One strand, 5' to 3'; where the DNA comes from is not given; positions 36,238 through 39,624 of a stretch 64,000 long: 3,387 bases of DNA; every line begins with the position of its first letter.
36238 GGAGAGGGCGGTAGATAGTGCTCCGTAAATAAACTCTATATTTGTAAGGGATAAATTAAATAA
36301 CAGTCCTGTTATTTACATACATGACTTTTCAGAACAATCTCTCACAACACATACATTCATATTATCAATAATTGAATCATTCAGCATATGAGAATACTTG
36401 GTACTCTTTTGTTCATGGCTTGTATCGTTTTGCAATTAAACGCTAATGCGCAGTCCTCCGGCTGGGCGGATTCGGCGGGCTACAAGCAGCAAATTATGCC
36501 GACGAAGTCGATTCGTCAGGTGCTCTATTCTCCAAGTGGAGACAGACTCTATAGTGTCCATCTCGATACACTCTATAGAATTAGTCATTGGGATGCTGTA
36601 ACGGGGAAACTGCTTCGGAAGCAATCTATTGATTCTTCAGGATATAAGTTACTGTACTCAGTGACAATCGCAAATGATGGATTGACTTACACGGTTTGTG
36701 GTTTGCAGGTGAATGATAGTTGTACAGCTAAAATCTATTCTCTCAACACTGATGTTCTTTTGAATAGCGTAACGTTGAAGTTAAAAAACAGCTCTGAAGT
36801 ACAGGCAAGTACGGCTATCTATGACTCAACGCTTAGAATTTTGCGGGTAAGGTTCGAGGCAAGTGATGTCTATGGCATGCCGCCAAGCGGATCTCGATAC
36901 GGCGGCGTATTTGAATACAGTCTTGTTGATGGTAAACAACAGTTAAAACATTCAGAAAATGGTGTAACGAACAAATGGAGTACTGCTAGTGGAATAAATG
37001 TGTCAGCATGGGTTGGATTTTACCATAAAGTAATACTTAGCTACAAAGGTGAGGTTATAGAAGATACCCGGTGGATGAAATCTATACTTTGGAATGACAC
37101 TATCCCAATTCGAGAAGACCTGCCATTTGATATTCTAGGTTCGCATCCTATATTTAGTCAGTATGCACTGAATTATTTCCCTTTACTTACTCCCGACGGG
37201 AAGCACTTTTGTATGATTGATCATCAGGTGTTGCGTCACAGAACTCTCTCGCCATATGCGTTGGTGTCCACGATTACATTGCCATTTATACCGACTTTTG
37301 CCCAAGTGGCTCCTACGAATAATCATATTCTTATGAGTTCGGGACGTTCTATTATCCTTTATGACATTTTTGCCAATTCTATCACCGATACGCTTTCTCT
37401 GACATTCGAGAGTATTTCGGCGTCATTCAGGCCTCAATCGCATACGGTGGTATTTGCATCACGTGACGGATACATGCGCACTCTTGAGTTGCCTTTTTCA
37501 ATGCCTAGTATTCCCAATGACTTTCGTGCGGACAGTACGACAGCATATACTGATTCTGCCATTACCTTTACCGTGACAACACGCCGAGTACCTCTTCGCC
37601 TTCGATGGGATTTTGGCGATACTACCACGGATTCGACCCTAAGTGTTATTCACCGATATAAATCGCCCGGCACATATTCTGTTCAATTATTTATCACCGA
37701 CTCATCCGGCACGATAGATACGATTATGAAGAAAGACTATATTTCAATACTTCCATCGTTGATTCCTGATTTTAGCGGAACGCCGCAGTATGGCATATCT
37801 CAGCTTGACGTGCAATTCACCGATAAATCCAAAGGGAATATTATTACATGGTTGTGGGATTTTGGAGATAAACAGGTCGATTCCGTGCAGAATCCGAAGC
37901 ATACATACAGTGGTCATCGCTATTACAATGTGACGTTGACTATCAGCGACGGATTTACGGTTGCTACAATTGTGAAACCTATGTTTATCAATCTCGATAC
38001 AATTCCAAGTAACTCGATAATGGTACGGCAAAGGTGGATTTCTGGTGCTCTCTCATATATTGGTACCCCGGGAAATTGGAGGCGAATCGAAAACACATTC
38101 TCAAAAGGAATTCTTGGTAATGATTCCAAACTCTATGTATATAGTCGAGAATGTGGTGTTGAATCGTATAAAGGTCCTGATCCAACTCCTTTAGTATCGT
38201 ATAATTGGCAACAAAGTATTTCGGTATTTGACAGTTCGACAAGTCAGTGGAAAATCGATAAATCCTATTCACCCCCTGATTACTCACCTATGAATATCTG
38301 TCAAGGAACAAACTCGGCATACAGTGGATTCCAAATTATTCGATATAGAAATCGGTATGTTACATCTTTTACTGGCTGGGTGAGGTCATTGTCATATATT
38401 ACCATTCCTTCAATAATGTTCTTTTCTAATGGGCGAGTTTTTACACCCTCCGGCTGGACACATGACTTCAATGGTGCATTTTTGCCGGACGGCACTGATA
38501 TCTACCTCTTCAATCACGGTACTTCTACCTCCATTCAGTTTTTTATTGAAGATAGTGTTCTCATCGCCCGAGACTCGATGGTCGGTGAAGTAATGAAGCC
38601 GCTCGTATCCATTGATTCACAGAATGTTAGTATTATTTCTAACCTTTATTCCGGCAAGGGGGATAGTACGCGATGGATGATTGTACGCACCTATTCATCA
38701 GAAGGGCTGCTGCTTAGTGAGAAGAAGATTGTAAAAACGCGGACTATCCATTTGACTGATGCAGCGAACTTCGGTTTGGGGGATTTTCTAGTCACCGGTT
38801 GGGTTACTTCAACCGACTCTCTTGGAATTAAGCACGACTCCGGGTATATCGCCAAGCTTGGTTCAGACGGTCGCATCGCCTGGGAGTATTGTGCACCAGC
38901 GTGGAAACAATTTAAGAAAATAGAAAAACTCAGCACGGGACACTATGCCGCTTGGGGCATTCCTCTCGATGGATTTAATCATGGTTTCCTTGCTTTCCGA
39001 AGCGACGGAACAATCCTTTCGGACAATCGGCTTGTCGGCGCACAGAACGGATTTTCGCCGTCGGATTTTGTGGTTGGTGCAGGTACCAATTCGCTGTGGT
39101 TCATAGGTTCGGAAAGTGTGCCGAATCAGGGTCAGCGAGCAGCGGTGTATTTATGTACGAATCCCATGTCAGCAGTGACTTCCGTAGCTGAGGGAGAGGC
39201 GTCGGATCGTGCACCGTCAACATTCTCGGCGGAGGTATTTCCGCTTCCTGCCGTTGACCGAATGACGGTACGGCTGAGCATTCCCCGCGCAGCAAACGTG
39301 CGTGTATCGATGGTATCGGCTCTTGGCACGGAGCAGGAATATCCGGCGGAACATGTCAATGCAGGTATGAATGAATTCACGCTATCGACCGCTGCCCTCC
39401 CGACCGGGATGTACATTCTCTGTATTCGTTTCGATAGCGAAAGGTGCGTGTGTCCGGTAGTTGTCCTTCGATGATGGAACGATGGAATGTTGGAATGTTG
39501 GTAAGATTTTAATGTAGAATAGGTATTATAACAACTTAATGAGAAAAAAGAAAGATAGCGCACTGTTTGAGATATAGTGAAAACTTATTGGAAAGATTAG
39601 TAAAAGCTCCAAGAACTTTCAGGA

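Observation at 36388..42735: Tandem 1030-aa PKD/T9SS paralogs with mosaic nucleotide identity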

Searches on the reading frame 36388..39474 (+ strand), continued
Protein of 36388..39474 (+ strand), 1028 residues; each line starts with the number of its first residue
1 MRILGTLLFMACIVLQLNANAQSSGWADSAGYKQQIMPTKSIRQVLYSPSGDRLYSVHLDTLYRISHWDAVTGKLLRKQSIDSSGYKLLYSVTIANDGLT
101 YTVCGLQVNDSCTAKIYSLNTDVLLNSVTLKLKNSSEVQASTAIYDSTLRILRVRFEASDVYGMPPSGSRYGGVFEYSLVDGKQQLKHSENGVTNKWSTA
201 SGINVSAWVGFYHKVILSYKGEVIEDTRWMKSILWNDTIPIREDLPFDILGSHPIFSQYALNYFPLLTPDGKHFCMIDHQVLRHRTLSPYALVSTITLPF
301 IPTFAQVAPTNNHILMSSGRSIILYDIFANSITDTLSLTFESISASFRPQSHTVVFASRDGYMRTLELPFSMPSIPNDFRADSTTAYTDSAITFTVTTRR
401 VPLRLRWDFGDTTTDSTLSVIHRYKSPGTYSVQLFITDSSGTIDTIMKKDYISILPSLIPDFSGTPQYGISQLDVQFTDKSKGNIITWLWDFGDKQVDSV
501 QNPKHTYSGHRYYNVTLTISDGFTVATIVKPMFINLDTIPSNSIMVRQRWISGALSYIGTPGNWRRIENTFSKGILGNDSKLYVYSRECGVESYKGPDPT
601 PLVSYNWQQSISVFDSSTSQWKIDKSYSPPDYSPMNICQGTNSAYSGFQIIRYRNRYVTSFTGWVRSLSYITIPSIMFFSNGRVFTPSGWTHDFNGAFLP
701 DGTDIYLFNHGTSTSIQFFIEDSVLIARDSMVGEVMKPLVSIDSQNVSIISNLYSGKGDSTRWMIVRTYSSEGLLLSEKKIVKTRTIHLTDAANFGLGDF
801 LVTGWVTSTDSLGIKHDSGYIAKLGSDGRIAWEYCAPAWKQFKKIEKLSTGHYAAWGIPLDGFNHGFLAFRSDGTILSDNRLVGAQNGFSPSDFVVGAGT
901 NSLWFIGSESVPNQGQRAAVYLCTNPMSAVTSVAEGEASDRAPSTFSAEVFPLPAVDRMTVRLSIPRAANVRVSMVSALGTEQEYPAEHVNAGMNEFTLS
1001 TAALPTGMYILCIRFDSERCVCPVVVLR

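Call 36: find_encoding_contigs(protein=P0124, flank=10000, max_places=3)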
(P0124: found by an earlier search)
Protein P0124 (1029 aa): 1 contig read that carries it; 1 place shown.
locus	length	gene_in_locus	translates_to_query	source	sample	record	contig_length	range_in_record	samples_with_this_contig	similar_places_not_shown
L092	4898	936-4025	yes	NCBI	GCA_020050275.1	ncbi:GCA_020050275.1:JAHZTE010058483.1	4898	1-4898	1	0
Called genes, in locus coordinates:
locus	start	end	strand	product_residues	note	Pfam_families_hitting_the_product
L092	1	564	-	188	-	?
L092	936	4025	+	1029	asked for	PF23381:Beta-prop_IFT122_1st (faint), PF00801:PKD (weak), PF18911:PKD_4, PF00801:PKD (weak), PF18911:PKD_4, PF18962:Por_Secre_tail (weak)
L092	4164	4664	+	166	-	PF05163:DinB, PF12867:DinB_2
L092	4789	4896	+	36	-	?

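Call 51: search_protein_families(library=ncbifam, proteins=[window:36388-39474:+], max_evalue=0.01)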
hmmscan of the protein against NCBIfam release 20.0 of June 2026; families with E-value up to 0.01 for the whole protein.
window:36388-39474:+ (1028 aa): 2 families
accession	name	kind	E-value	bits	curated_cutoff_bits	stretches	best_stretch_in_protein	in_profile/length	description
TIGR00864.1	PCC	subfamily_domain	0.00011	18.7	1861.4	1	405-526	1089-1209/2700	polycystin cation channel protein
TIGR04183.1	Por_Secre_tail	domain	0.0048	16.9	23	0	950-1015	1-60/72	T9SS type A sorting domain-containing protein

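Call 57: predict_structure(alignment_id=A1)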
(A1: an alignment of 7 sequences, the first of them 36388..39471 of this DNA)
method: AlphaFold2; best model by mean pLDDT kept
length: 1028 residues; sequences in the alignment: 7
mean_pLDDT: 47.0   pTM: 0.35
mean pLDDT of the five models: 47.0, 46.3, 45.6, 38.9, 37.4
residues with pLDDT >= 90: 0; 70-90: 153; 50-70: 317; < 50: 558
segments of 3 or more residues with pLDDT < 50: 11-43, 48-52, 68-76, 160-170, 215-217, 219-225, 246-259, 338-340, 348-352, 355-357, 359-365, 368-490, 493-504, 508-747, 753-762, 769-775, 885-887, 897-901, 908-942, 977-982
pLDDT, mean of each block of 10 residues (from residue 1): 50 32 22 27 46 54 57 49 68 57 59 70 76 60 72 69 34 73 71 57 63 48 49 60 48 38 61 69 70 72 59 64 66 53 47 47 44 21 20 21 24 22 26 29 27 28 33 42 40 47 45 45 38 39 26 20 20 30 33 23 29 40 35 23 22 24 23 23 22 21 22 19 24 38 42 38 54 51 63 63 73 71 71 77 73 76 69 73 53 50 50 32 29 29 58 70 71 59 63 68 61 69 58
secondary structure, 60 per line:
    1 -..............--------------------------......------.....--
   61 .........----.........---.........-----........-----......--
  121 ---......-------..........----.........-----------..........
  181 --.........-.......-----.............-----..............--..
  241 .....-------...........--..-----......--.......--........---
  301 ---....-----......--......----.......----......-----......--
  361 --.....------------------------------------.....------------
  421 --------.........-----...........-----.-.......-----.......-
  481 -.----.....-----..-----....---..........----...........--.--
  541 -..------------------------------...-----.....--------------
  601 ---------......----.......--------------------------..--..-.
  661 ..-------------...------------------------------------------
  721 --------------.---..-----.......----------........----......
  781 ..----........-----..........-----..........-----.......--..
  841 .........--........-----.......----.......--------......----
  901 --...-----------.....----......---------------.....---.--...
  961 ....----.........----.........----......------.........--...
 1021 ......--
elements in order (helices of 4 or more, strands of 3 or more residues): H2-15 E42-47 E54-58 E61-69 E74-82 E86-94 E100-107 E113-118 E124-129 E137-146 E151-159 E171-180 E183-191 E193-199 E205-217 E223-236 E239-245 H253-263 E273-278 E281-287 E290-297 E304-307 E313-318 E321-326 E331-337 E342-347 E353-358 E363-367 E404-408 E429-437 E443-453 E461-467 E473-479 E487-491 E504-507 E511-520 E525-535 E574-576 E582-586 E610-615 E620-626 E660-662 E676-678 E746-752 E763-770 E775-782 E787-794 E800-809 E815-824 E830-836 E839-849 E852-859 E865-871 E876-882 E894-896 E903-905 H917-921 H926-931 E947-951 E958-964 E969-977 E982-990 E995-1000 E1007-1015 E1018-1026

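Call 60: find_encoding_contigs(protein=P0125, flank=10000, max_places=3)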
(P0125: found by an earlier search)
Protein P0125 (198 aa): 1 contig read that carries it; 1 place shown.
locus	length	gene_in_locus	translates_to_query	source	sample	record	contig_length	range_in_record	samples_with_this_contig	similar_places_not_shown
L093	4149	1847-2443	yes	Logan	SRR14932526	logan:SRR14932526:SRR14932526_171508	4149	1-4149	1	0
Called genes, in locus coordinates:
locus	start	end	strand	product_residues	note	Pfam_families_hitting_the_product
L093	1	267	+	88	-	?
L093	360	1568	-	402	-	PF15902:Sortilin-Vps10 (faint), PF02012:BNR (faint), PF25852:DUF6242_C, PF18962:Por_Secre_tail (weak)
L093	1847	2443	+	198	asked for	-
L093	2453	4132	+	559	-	PF01609:DDE_Tnp_1 (weak)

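Call 64: search_solved_structures(query=A1, max_evalue=0.01)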
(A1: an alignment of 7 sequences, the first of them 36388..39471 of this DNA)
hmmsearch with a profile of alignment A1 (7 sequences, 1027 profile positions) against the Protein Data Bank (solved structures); distinct sequences matched with E-value up to 0.01: 68 (the best 60 are shown).
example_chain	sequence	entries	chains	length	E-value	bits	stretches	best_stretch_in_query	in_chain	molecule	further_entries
9lqj_A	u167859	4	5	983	8.3e-16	60.1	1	401-524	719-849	Collagenase ColH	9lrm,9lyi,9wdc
9lrk_A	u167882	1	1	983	8.3e-16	60.1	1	401-524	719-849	Collagenase ColH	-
1l0q_A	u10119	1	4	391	4.9e-11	44.3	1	460-532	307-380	Surface layer protein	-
4jrw_A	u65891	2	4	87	1.5e-08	36.2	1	401-445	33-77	Collagenase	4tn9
2y72_A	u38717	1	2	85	1.5e-08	36.1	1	401-445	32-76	COLLAGENASE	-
4aqo_A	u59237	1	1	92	1.7e-08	35.9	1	401-445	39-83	COLLAGENASE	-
2c26_A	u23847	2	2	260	1.1e-07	33.3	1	389-444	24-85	ENDOGLUCANASE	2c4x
4u6t_A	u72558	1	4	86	1.2e-07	33.2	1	401-444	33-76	ColH protein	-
4u7k_A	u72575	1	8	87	1.2e-07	33.1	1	401-444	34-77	ColH protein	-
6aem_A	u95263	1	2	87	1.6e-07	32.7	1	390-453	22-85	PKD domain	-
2kzw_A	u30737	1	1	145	1.8e-07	32.6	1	440-522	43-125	Uncharacterized protein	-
2y3u_A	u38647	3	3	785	5.9e-07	30.8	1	401-445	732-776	COLLAGENASE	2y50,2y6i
4l9d_A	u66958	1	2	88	7.3e-07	30.5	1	478-526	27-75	Protease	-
4jgu_A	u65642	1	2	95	1.3e-06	29.7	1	402-443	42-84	ColH protein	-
2cnx_A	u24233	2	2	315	1.5e-06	29.5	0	43-129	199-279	WD-REPEAT PROTEIN 5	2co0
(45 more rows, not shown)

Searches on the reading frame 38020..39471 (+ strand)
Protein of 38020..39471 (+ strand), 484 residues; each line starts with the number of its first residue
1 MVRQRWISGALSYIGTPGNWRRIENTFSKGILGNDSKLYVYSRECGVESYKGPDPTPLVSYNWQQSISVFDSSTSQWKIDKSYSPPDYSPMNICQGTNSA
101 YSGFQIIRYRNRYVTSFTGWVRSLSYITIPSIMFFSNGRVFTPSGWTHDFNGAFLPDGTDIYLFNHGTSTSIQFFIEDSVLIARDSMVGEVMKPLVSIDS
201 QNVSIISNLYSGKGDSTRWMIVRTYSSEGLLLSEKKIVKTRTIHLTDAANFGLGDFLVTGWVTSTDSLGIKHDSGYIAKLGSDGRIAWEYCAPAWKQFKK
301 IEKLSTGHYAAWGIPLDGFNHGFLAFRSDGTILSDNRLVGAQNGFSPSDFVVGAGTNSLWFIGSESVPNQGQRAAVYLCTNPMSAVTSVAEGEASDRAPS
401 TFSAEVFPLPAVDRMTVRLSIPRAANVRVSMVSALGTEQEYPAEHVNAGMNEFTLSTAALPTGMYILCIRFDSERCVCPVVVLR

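Call 58: search_protein_representatives(protein=window:38020-39471:+)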
Query: 484 residues. Proteins with E-value up to 0.001 (for the whole library): 90; up to 1e-10: 14; up to 1e-30: 10. The best 90 are listed.
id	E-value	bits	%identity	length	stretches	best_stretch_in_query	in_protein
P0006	1.9e-160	551.2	66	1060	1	90-484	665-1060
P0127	8.2e-151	519.4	49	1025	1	2-484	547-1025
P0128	2.8e-80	286.8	35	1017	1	21-483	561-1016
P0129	4.9e-72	259.6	35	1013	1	24-484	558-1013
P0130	1.7e-64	234.8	34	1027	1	25-475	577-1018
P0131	2.5e-62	227.6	34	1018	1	143-484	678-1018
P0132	2.7e-59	217.6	36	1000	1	25-418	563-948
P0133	1.0e-53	199.2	34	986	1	19-417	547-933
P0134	1.2e-48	182.5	36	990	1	105-418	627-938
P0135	1.6e-32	129.3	35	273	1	205-418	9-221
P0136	2.8e-15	72.4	46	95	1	394-484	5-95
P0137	4.0e-12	62.0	25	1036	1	154-477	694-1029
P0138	6.8e-12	61.3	24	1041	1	157-468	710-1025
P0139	6.1e-11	58.1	23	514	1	169-467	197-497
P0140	2.3e-10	56.2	23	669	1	168-422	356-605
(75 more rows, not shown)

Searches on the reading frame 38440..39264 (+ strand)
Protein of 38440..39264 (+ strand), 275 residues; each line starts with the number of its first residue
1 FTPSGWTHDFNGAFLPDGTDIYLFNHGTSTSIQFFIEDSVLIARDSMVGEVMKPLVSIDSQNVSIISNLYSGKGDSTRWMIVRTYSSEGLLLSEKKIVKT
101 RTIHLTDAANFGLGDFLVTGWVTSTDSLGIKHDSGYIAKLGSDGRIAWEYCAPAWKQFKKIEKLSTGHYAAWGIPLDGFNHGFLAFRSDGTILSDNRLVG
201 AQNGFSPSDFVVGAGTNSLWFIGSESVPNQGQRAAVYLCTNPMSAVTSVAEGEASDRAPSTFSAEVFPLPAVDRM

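Call 32: find_related_loci(query=A3, collection=metagenome_contigs, flank=8000)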
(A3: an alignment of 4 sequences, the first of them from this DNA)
Query A3 (275 aa) in metagenome_contigs; peptide patterns used: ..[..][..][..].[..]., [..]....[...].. (x = any residue, [..] = any of these).
600 stretches matched a pattern, but none encodes a relative of the query by tblastn (E <= 1e-3).

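Call 33: find_homologous_proteins(query=A3, max_evalue=0.00001)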
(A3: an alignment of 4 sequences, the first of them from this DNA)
Query A3 (4 sequences): 8000 candidates shared short words with the query, none scored E <= 0.00001.
